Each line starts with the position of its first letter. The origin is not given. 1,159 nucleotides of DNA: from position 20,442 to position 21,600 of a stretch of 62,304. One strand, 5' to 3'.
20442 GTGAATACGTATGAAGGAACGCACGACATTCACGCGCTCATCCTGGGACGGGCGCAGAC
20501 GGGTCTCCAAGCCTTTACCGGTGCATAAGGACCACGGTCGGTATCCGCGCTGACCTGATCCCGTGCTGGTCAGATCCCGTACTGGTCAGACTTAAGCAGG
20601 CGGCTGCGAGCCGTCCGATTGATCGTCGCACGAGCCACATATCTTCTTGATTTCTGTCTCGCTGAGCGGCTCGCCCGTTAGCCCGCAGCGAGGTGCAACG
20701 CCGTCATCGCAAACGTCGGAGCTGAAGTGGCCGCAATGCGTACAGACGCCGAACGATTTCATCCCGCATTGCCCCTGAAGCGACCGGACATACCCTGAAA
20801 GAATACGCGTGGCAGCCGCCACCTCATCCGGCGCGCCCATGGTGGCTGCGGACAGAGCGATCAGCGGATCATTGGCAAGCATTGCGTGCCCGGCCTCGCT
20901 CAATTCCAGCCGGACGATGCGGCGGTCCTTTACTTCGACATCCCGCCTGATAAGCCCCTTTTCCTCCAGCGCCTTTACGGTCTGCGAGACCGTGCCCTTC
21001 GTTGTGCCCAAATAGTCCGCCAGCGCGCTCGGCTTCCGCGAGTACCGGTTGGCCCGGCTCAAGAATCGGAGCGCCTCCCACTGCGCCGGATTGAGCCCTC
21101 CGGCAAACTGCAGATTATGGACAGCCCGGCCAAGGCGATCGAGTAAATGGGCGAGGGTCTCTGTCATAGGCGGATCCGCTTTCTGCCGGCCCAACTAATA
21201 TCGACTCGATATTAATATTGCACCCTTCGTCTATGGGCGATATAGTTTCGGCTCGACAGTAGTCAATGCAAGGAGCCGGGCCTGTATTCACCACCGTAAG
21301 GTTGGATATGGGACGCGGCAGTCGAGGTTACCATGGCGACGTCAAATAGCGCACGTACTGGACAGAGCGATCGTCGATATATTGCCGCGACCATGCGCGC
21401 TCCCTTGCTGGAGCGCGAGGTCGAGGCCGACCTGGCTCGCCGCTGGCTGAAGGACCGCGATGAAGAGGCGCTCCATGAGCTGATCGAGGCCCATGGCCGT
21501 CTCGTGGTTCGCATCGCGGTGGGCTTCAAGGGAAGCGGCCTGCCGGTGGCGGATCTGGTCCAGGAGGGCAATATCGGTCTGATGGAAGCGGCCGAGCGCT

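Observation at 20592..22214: Cys-rich MarR repressor divergent from an RpoH2-like sigma factor, with readable operators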

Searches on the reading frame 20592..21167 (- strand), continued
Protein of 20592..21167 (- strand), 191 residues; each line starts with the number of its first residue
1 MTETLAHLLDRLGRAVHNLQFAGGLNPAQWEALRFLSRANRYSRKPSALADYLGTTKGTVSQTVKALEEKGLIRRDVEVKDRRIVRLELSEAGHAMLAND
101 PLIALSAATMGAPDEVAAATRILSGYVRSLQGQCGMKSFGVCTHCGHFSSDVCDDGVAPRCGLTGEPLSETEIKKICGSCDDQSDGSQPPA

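Call 89: fold_search(model_id=the predicted structure, library=pdb)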
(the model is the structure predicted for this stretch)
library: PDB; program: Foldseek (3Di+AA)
matches with E <= 10: 1827; with E <= 0.001: 252
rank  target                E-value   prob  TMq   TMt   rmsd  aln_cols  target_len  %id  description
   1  3f3x                  6.1e-07  1.00  0.48  0.62   4.0       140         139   23  Crystal structure of the transcriptional regulator BldR from Sulfolobus Solfataricus (released 2009-05-05)
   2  2yr2_B                6.5e-07  1.00  0.55  0.71   3.5       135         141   21  Crystal Structure of the Hypothetical regulator from Sulfolobus tokodaii (released 2007-10-02)
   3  2yr2_A                7.4e-07  1.00  0.55  0.71   3.3       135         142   21  Crystal Structure of the Hypothetical regulator from Sulfolobus tokodaii (released 2007-10-02)
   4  3gfi_A                1.1e-06  1.00  0.47  0.59   5.2       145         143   21  Crystal structure of ST1710 complexed with its promoter DNA (released 2009-08-25)
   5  3gfl                  1.4e-06  1.00  0.55  0.73   3.2       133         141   21  Crystal structure of the ST1710 mutant (R90A) protein (released 2009-08-25)
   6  5fb2_A                1.4e-06  1.00  0.45  0.60   6.4       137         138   19  S. aureus MepR F27L Mutant bound to oligodeoxyribonucleotide (released 2016-12-14)
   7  1s3j_B                1.5e-06  1.00  0.49  0.63   3.8       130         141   25  X-ray crystal structure of YusO protein from Bacillus subtilis (released 2004-04-13)
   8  3gfm                  1.7e-06  1.00  0.56  0.73   3.2       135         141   21  Crystal structure of the ST1710 mutant (K91A) protein (released 2009-08-25)
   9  3bpx_B                1.8e-06  1.00  0.53  0.70   3.8       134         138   23  Crystal Structure of MarR (released 2008-05-20)
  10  2nnn_D                1.9e-06  1.00  0.51  0.69   4.2       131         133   23  Crystal structure of probable transcriptional regulator from Pseudomonas aeruginosa (released 2006-11-21)
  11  8ylg_A                2.0e-06  1.00  0.50  0.58   4.5       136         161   26  Crystal structure of Burkholderia thailandensis MftR in complex with operator DNA (released 2024-11-13)
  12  5ffx_A                2.0e-06  1.00  0.47  0.63   6.7       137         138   19  S. aureus MepR G34K Mutant (released 2016-12-21)
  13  8ylg_B                2.0e-06  1.00  0.51  0.59   5.1       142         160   22  Crystal structure of Burkholderia thailandensis MftR in complex with operator DNA (released 2024-11-13)
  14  2nnn_C                2.0e-06  1.00  0.45  0.61   5.6       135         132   24  Crystal structure of probable transcriptional regulator from Pseudomonas aeruginosa (released 2006-11-21)
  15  3gfj                  2.3e-06  1.00  0.56  0.73   3.2       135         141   21  Crystal structure of the ST1710 mutant (R89A) protein (released 2009-08-25)
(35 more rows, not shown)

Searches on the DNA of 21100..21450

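Call 65: search_rna_families(source=window, start=21100, end=21450, threshold=evalue, max_evalue=1)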
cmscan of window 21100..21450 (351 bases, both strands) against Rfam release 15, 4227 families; matches with E-value up to 1: 0.
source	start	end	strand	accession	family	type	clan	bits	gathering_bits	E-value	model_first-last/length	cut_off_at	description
